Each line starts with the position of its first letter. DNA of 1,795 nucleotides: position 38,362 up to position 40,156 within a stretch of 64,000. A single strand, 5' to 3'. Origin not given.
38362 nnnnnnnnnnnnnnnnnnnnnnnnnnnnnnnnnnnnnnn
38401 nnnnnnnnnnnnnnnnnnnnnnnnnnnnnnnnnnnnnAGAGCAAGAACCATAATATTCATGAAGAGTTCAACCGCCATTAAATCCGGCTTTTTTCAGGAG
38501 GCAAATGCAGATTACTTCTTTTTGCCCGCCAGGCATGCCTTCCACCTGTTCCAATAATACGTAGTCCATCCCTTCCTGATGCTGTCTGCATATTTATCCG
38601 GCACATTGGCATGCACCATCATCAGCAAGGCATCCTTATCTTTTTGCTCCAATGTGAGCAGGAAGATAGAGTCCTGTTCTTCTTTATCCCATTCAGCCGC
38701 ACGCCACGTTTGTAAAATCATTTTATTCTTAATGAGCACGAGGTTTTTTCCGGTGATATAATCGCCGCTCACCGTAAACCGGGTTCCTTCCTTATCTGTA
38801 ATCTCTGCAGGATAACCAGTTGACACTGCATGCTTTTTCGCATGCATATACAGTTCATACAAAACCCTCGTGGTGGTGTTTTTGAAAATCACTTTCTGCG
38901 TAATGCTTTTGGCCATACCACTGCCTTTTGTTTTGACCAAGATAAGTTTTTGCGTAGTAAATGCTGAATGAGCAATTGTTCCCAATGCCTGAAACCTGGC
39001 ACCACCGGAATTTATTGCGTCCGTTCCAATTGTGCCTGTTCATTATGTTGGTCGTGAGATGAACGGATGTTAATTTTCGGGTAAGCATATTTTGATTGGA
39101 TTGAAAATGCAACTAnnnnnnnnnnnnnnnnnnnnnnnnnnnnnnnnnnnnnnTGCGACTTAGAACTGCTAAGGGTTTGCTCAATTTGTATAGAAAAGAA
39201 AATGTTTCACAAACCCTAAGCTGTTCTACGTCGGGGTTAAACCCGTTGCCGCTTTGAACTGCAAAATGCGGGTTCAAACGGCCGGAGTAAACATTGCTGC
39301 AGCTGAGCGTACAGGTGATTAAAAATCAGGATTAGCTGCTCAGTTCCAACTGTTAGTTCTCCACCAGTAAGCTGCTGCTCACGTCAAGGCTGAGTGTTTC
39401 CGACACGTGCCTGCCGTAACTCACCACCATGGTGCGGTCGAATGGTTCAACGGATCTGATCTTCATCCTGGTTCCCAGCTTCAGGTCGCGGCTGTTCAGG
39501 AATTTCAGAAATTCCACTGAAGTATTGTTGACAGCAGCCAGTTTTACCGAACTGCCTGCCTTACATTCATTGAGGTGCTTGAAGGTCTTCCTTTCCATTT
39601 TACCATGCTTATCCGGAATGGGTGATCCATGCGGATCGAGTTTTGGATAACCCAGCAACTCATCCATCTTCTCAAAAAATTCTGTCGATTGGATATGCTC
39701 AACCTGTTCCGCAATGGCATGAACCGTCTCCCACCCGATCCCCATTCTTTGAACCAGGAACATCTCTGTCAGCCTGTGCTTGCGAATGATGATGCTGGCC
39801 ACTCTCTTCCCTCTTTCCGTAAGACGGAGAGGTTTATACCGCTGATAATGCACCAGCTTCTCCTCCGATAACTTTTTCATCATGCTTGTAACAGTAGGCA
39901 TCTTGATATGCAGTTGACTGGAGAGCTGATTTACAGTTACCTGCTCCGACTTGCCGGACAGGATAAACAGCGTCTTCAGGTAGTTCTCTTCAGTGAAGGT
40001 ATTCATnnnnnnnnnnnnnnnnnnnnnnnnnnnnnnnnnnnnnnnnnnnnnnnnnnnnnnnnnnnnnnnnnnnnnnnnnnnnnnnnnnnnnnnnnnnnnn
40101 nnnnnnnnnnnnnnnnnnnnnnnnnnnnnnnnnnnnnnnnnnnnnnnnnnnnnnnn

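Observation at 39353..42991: Metal-regulator-linked envelope redox cluster: di-haem cytochrome c lipoprotein, Rieske protein and a dedicated OM barrel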

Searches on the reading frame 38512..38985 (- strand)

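Call 3: search_protein_families(library=pfam, proteins=[window:38512-38985:-], max_evalue=0.01)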
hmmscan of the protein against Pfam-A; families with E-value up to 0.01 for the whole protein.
window:38512-38985:- (157 aa): 1 family
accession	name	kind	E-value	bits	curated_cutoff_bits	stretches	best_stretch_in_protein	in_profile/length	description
PF08327.17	AHSA1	-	1.8e-09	38.3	22.1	1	52-152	28-124/125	Activator of Hsp90 ATPase homolog 1-like protein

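Call 4: search_protein_families(library=ncbifam, proteins=[window:38512-38985:-], max_evalue=0.01)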
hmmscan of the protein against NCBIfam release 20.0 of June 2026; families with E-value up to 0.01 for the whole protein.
window:38512-38985:- (157 aa): 0 families

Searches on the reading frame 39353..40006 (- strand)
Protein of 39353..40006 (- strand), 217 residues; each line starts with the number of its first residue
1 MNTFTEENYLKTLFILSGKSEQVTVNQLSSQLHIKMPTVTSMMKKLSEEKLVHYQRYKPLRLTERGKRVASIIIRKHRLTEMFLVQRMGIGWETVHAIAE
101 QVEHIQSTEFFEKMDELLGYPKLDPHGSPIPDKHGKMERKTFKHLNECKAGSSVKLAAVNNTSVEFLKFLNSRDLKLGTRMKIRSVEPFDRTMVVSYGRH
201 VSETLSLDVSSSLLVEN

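Call 3: search_protein_families(library=pfam, proteins=[window:39353-40006:-], max_evalue=0.01)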
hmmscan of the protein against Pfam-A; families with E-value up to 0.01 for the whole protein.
window:39353-40006:- (217 aa): 7 families
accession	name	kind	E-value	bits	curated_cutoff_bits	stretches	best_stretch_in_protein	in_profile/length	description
PF02742.21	Fe_dep_repr_C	-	1.1e-26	93.1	27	1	63-132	1-70/70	Iron dependent repressor, metal binding and dimerisation domain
PF01325.25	Fe_dep_repress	-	1.6e-13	51.1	26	1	5-58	5-58/60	Iron dependent repressor, N-terminal DNA binding domain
PF04023.20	FeoA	-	2.1e-06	28.1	23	1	144-216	2-73/74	FeoA domain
PF02002.24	TFIIE_alpha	-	2.7e-05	24.4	22.9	1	3-58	9-63/105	TFIIE alpha subunit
PF00392.27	GntR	-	0.00084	19.4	27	0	22-56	23-58/64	Bacterial regulatory proteins, gntR family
PF01047.28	MarR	-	0.0034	17.7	24.6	1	19-53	14-48/59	MarR family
PF12802.13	MarR_2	-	0.0081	16.7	27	0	13-55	11-53/61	MarR family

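Call 4: search_protein_families(library=ncbifam, proteins=[window:39353-40006:-], max_evalue=0.01)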
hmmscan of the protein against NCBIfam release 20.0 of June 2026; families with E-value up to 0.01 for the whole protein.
window:39353-40006:- (217 aa): 13 families
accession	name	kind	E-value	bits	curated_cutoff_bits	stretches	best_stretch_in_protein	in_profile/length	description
NF047407.1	TransRegMntRTherm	equivalog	8.5e-42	143.4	350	1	5-184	9-195/227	manganese-dependent transcriptional regulator MntR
NF053665.1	TransRegDtxRActin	equivalog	9.9e-24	84.1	290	1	5-158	7-160/233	iron-dependent transcriptional repressor DtxR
NF003025.0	PRK03902.1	equivalog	3.8e-17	62.6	138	1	1-123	1-122/142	transcriptional regulator MntR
NF008273.0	PRK11050.1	equivalog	5.8e-14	52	153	1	22-116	54-147/156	manganese-binding transcriptional regulator MntR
NF004910.0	PRK06266.1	equivalog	0.00097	18.4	180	1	19-58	40-79/185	transcription initiation factor E subunit alpha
NF033788.1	HTH_metalloreg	subfamily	0.002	17.9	55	1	7-56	11-59/77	metalloregulator ArsR/SmtB family transcription factor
NF052638.1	TransRegOhrRVib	equivalog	0.0023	17.7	200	1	7-58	38-87/141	transcriptional regulator OhrR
NF003210.0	PRK04172.1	equivalog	0.0023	16.8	350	1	11-95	10-94/496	phenylalanine--tRNA ligase subunit alpha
NF040939.2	trans_reg_lrs14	equivalog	0.0027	17.7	90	1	10-57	24-71/103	Lrs14 family HTH-type transcriptional regulator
TIGR01889.1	Staph_reg_Sar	paralog_domain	0.0029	17.9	62.6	1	4-56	25-77/109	staphylococcal accessory regulator family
TIGR00373.1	TIGR00373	equivalog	0.0038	16.7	149.5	1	5-58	12-64/162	transcription factor E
NF045707.1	Dbac_1936_reg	equivalog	0.0044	17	115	1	4-88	14-97/99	ArsR/SmtB-type metalloregulator TsoR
NF038251.1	AdcR_fam_Zn_TF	equivalog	0.0069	16.6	175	0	19-77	46-110/143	zinc-dependent MarR family transcriptional regulator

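Call 28: search_solved_structures(query=window:39353-40006:-, max_evalue=0.00001, show_alignments=4)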
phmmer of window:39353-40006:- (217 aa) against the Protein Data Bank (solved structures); distinct sequences matched with E-value up to 0.00001: 32.
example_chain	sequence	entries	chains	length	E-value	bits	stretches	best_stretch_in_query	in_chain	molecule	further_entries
5zr4_A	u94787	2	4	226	3.5e-31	111.6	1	7-193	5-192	Metal-dependent transcriptional regulator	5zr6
3hrs_A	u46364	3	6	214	2.5e-29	105.5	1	5-191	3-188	Metalloregulator ScaR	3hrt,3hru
5cvi_A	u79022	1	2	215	7.6e-28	100.7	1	5-195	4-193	SloR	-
6o5c_A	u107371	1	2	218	9e-26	93.9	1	5-199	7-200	Putative metal-dependent transcriptional regulator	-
8pvt_A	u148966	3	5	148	5.8e-24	88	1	6-139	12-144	Iron dependent repressor, putative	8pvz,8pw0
4o5v_A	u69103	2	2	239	1.2e-18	70.7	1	3-201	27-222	Iron-dependent transcription repressor related protein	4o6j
1fx7_A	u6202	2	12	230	2.4e-18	69.7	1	5-189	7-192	IRON-DEPENDENT REPRESSOR IDER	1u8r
1b1b_A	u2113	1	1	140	3.1e-18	69.3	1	5-132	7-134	PROTEIN (IRON DEPENDENT REGULATOR)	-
2isy_A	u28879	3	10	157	4.1e-18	68.9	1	5-132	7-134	Iron-dependent repressor ideR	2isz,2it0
7b25_A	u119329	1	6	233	5.2e-17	65.3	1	5-132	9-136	DtxR family iron (Metal) dependent repressor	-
7b1v_A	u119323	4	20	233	7.1e-17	64.9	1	5-132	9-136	DtxR family iron (Metal) dependent repressor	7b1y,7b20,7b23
7b24_A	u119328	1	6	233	1.3e-15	60.8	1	5-132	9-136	DtxR family iron (Metal) dependent repressor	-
6kta_A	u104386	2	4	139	4.4e-13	52.5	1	3-126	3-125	HTH-type transcriptional regulator MntR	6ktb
4hx4_A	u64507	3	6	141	7.9e-13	51.7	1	5-124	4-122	TRANSCRIPTIONAL REGULATOR MNTR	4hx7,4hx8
2qq9_A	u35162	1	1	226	9.2e-13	51.5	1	5-132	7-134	Diphtheria toxin repressor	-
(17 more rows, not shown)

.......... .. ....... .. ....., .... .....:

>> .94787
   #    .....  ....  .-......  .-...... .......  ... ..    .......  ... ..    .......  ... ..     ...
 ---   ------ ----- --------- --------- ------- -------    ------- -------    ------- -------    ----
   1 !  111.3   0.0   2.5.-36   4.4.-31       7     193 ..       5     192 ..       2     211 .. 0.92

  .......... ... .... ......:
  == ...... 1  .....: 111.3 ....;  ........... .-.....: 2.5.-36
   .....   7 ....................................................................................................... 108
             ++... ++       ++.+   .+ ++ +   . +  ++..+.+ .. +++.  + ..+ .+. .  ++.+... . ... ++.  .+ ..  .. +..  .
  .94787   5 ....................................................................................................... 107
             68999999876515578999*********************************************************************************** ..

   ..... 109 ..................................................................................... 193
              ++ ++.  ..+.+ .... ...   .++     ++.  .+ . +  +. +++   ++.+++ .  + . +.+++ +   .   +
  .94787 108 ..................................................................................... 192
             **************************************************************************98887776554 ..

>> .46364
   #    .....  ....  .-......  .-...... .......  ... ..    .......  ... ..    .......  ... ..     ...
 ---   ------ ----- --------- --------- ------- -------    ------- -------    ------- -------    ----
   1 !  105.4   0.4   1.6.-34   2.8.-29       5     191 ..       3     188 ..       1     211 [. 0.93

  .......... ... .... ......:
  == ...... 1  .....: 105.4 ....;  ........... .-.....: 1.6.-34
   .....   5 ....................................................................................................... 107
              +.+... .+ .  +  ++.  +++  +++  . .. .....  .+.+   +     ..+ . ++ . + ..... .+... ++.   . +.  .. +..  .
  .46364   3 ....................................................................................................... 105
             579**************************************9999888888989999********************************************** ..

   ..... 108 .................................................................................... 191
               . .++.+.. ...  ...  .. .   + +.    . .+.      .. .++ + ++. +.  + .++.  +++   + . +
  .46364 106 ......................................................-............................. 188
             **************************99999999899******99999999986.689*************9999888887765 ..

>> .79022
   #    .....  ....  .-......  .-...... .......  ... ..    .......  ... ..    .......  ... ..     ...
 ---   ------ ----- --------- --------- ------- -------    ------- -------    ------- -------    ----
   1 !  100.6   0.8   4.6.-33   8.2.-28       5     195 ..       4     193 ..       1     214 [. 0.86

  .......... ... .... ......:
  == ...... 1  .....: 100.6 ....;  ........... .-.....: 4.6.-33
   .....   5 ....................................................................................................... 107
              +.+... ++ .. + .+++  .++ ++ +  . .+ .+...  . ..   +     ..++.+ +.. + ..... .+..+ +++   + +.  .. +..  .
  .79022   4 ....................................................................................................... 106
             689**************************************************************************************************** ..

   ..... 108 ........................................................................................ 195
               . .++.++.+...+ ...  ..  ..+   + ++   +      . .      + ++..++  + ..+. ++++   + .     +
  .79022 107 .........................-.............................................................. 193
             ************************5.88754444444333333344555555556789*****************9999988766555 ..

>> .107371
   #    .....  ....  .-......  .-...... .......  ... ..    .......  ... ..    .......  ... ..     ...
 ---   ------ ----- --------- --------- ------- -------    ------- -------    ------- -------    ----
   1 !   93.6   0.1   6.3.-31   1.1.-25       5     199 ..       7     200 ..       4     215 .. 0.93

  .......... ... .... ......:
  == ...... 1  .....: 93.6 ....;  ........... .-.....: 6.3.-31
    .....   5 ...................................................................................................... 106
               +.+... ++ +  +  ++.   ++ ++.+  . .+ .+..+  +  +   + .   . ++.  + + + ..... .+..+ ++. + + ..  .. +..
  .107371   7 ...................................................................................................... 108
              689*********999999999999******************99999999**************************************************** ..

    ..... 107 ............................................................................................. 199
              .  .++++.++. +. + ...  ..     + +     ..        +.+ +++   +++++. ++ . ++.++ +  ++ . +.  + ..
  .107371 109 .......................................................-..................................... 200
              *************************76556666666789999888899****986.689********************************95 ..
